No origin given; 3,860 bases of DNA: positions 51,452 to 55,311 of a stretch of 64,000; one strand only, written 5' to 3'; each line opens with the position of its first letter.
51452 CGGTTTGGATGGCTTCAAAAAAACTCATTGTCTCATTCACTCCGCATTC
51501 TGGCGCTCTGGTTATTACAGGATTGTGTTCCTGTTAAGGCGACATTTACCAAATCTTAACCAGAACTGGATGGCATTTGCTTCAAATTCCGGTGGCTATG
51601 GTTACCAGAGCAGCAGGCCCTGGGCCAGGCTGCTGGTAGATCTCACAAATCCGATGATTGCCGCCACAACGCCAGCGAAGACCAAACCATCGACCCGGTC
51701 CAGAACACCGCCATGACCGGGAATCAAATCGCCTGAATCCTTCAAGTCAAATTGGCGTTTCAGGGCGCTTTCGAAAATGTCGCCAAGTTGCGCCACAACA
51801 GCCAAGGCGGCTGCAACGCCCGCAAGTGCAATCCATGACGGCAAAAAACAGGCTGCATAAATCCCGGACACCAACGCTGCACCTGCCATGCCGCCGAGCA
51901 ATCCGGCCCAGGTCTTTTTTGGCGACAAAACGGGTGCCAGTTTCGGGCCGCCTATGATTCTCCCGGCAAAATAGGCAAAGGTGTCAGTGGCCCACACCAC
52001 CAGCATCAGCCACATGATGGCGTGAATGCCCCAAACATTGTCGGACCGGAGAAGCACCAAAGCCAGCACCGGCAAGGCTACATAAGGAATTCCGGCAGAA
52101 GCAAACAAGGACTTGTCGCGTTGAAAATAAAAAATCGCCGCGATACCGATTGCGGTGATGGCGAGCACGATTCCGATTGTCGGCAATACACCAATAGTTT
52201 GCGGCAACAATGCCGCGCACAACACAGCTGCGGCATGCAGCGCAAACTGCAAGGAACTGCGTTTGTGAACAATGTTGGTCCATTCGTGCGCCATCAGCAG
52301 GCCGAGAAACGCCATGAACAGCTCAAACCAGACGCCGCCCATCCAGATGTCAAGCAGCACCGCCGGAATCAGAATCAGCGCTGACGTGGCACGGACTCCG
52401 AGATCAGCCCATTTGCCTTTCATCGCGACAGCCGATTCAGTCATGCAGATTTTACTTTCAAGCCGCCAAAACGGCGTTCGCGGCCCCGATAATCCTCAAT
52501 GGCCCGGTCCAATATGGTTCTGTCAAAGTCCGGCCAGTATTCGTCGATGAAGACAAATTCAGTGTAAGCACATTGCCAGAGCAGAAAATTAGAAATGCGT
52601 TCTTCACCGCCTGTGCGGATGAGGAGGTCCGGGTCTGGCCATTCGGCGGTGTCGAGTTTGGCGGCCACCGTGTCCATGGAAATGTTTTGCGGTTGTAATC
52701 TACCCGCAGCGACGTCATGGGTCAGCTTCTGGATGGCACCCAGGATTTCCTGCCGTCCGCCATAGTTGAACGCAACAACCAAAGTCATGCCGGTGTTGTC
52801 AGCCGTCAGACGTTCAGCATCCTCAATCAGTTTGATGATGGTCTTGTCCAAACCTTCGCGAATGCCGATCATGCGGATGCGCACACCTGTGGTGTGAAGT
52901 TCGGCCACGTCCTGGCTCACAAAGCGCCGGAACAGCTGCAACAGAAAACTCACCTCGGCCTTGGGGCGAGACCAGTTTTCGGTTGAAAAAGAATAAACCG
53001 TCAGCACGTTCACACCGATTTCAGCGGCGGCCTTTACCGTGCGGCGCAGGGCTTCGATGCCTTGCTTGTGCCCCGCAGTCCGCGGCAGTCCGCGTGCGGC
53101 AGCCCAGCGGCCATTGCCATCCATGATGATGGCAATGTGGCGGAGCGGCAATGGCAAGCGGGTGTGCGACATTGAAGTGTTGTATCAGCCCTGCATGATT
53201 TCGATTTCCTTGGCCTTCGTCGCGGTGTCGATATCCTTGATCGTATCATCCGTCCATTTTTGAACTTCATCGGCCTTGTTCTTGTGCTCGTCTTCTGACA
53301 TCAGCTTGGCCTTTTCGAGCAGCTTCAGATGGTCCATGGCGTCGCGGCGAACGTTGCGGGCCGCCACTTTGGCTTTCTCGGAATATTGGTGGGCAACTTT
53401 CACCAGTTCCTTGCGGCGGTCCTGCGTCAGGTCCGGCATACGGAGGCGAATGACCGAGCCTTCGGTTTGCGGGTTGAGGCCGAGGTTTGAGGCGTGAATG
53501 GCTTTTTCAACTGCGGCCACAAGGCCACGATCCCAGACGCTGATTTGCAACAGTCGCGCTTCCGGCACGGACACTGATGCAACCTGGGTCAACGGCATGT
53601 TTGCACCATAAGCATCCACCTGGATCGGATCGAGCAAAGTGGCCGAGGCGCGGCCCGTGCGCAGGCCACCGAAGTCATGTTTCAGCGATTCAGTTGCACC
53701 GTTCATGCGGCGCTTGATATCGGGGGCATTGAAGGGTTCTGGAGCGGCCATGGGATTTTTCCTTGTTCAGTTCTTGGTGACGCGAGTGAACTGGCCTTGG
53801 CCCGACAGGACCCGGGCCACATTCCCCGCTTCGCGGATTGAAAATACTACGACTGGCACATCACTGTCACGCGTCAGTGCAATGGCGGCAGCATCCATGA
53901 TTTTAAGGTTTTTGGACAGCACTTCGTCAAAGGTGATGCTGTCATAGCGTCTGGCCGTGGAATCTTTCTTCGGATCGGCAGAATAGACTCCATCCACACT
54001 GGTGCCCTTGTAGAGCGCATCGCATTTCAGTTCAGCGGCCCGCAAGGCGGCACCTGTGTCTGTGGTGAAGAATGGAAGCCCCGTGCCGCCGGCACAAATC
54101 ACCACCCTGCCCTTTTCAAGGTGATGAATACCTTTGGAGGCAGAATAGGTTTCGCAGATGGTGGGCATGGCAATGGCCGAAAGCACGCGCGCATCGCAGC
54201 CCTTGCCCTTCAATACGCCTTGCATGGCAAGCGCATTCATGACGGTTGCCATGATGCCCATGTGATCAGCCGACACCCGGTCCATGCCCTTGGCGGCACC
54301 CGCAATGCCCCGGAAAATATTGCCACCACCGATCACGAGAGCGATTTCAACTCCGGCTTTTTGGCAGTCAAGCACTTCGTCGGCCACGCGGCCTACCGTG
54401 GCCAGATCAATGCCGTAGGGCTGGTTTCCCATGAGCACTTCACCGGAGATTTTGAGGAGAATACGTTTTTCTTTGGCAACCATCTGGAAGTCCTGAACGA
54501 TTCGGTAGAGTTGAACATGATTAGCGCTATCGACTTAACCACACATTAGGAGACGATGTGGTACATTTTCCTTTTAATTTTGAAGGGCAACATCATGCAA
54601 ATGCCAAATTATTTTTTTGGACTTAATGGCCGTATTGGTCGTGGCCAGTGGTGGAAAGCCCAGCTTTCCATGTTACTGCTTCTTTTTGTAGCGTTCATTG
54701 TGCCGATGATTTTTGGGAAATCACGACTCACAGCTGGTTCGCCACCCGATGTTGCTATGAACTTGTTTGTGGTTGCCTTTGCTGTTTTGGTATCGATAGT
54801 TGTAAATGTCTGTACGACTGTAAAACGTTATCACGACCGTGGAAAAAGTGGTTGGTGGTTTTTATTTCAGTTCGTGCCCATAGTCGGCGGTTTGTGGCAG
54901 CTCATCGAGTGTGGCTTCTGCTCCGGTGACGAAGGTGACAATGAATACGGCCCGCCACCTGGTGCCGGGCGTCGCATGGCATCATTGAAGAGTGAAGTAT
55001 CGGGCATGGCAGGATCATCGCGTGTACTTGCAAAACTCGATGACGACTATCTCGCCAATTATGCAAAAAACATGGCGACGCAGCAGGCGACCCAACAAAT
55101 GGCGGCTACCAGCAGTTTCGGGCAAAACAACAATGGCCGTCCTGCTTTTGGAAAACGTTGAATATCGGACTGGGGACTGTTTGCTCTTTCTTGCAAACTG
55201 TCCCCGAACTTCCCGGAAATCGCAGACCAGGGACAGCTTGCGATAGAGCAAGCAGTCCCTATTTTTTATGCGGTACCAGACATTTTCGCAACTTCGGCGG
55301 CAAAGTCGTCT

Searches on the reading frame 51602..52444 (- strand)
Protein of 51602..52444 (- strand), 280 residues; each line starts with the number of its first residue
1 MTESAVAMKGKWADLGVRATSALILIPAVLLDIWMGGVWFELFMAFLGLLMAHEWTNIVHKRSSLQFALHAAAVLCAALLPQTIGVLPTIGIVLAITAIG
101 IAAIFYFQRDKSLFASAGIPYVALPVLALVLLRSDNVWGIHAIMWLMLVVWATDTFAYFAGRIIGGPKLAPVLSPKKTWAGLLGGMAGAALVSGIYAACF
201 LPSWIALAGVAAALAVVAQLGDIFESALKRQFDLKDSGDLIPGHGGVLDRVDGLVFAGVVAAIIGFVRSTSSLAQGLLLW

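Call 5: search_protein_families(library=ncbifam, proteins=[window:51602-52444:-])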
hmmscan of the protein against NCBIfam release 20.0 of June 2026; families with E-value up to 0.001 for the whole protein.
window:51602-52444:- (280 aa): 2 families
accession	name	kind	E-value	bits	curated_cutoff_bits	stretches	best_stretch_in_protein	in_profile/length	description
NF008635.0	PRK11624.1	equivalog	1.1e-31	110.3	385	1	133-262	144-275/285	phosphatidate cytidylyltransferase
NF003114.0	PRK04032.1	equivalog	0.00015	21.7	148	1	171-265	44-136/172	CDP-2,3-bis-(O-geranylgeranyl)-sn-glycerol synthase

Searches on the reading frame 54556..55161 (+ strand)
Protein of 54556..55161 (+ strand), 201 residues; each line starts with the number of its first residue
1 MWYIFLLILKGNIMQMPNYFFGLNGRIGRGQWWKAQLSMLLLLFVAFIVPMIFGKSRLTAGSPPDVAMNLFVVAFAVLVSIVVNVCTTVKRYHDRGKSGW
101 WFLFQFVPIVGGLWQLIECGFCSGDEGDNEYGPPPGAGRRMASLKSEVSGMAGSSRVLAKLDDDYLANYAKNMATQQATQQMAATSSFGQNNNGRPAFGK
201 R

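Call 17: search_protein_families(library=pfam, proteins=[window:54556-55161:+], max_evalue=0.000001)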
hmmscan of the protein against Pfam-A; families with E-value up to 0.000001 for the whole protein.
window:54556-55161:+ (201 aa): 1 family
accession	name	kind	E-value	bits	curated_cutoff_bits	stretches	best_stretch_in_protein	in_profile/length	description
PF05656.20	DUF805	-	6.2e-25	88.3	25.7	1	21-133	2-111/111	Protein of unknown function (DUF805)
